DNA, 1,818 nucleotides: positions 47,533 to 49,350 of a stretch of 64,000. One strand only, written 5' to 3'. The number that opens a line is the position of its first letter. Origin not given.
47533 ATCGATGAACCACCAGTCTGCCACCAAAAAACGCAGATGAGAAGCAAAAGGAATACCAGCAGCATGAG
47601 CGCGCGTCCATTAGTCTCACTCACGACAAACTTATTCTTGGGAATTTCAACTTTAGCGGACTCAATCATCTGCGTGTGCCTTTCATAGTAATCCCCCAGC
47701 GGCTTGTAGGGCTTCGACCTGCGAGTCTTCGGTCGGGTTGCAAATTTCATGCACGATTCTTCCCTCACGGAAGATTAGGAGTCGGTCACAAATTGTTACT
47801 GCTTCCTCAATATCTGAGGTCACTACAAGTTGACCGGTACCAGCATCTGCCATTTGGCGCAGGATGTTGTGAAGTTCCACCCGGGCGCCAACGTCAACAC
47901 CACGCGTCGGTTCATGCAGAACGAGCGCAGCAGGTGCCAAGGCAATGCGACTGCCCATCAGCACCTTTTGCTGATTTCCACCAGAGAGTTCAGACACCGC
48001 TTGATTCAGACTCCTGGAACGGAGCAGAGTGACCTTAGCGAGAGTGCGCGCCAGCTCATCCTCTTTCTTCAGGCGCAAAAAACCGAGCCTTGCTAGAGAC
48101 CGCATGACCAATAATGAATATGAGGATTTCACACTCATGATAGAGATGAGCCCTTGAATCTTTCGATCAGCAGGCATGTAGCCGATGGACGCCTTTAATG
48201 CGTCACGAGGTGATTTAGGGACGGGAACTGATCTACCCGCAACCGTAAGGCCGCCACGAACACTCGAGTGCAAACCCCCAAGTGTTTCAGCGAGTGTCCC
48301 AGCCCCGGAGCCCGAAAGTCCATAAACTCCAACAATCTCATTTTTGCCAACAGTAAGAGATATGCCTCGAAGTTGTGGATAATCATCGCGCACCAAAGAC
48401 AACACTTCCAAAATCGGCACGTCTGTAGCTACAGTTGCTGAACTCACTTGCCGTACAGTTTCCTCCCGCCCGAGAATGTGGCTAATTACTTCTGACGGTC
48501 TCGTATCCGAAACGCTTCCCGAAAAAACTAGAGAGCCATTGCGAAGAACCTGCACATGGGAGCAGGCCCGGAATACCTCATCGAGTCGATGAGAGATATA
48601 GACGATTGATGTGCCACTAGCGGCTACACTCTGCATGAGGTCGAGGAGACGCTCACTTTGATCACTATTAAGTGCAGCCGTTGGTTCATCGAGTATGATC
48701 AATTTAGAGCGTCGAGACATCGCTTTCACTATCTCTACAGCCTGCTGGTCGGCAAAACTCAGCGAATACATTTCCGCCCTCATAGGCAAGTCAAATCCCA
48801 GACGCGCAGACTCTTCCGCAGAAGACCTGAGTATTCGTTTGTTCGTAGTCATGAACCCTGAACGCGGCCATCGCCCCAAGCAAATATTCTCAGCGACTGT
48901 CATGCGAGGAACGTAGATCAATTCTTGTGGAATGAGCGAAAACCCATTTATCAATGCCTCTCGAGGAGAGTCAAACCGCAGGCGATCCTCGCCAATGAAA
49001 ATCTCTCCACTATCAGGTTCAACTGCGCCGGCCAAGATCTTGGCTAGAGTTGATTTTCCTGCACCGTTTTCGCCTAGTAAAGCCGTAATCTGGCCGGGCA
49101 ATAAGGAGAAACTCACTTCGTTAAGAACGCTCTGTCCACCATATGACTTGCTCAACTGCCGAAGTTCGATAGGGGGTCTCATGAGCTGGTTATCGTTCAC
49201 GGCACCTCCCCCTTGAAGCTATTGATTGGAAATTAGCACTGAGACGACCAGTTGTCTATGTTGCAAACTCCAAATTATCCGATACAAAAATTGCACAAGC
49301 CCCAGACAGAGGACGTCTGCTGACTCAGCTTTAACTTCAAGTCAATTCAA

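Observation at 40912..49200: Candidate new pathway: sugar-type ABC importer fused to beta-lactamase-fold hydrolase, D-aminoacylase, GNAT and NSAR-type racemase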

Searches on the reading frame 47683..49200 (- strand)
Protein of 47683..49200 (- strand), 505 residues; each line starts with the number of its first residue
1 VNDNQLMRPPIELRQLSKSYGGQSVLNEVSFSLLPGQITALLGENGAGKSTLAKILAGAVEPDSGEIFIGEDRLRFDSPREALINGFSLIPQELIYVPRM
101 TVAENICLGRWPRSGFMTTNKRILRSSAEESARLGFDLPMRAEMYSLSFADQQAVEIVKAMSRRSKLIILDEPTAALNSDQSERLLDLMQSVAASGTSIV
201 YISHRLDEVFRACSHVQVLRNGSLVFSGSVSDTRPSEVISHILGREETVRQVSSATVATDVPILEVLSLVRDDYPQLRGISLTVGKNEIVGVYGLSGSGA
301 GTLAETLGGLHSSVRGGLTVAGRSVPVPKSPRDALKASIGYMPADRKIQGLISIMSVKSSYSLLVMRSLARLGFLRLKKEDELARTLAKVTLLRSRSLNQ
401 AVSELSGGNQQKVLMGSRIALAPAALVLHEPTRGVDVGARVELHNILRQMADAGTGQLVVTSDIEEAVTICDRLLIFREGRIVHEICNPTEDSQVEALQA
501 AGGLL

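Call 4: search_protein_families(library=pfam, proteins=[window:47683-49200:-])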
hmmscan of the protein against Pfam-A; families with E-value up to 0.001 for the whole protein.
window:47683-49200:- (505 aa): 3 families
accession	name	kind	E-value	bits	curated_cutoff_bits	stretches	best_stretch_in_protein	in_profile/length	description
PF00005.33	ABC_tran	-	3.2e-44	151.3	25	2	26-175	1-137/137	ABC transporter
PF13304.12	AAA_21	-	1.4e-11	45.5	27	1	38-103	1-79/304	AAA domain, putative AbiEii toxin, Type IV TA system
PF03193.22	RsgA_GTPase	-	0.00032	21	30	0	32-67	102-137/174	RsgA GTPase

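Call 5: search_protein_families(library=ncbifam, proteins=[window:47683-49200:-])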
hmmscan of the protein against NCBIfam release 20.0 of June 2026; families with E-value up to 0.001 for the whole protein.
window:47683-49200:- (505 aa): 192 families (the best 25 are shown)
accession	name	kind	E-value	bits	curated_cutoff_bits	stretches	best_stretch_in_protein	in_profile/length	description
NF008442.0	PRK11288.1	equivalog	2.6e-112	375.7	689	1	7-492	4-487/504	L-arabinose ABC transporter ATP-binding protein AraG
NF008030.0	PRK10762.1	equivalog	4.3e-103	345.7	745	1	11-500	5-489/501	ribose ABC transporter ATP-binding protein RbsA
NF007253.0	PRK09700.1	equivalog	8e-102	341.4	772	1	7-496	2-501/510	D-allose ABC transporter ATP-binding protein AlsA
NF010069.0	PRK13549.1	equivalog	5e-101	338.7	699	1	11-500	6-500/513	xylose ABC transporter ATP-binding protein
NF041861.1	YtfR_transport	equivalog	2.3e-100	336.4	850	1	12-488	3-478/492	galactofuranose ABC transporter, ATP-binding protein YtfR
NF011967.0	PRK15439.1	equivalog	6.9e-98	328.3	586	1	5-488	6-487/510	autoinducer 2 ABC transporter ATP-binding protein LsrA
NF040905.2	GguA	equivalog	7.8e-98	328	810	1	11-488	2-488/500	multiple monosaccharide ABC transporter ATP-binding protein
NF008215.0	PRK10982.1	equivalog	9.2e-93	311.5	828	1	11-501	14-502/506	galactose/methyl galactoside ABC transporter ATP-binding protein MglA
TIGR02633.1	xylG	equivalog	2.4e-86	290.2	723.65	1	12-489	3-488/500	D-xylose ABC transporter ATP-binding protein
NF047930.1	ABC_ATP_B6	equivalog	3.7e-86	289.8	670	1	11-490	3-498/510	putative B6 ABC transporter ATP-binding protein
NF008409.0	PRK11231.1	equivalog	9.4e-54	182.4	375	2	12-242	4-234/255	Fe(3+) dicitrate ABC transporter ATP-binding protein FecE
TIGR04521.1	ECF_ATPase_2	equivalog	9.7e-53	179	330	2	23-232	18-231/279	energy-coupling factor transporter ATPase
TIGR03873.1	F420-0_ABC_ATP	hypoth_equivalog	3.3e-51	174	372.4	2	12-249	3-240/256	putative F420-0 ABC transporter ATP-binding protein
NF053840.1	MnTportMntADein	equivalog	7.6e-50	169.7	400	2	12-230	3-216/240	manganese ABC transporter ATP-binding protein MntA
NF010068.0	PRK13548.1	equivalog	1.8e-49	168.2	261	2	11-254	6-251/261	heme ABC transporter ATP-binding protein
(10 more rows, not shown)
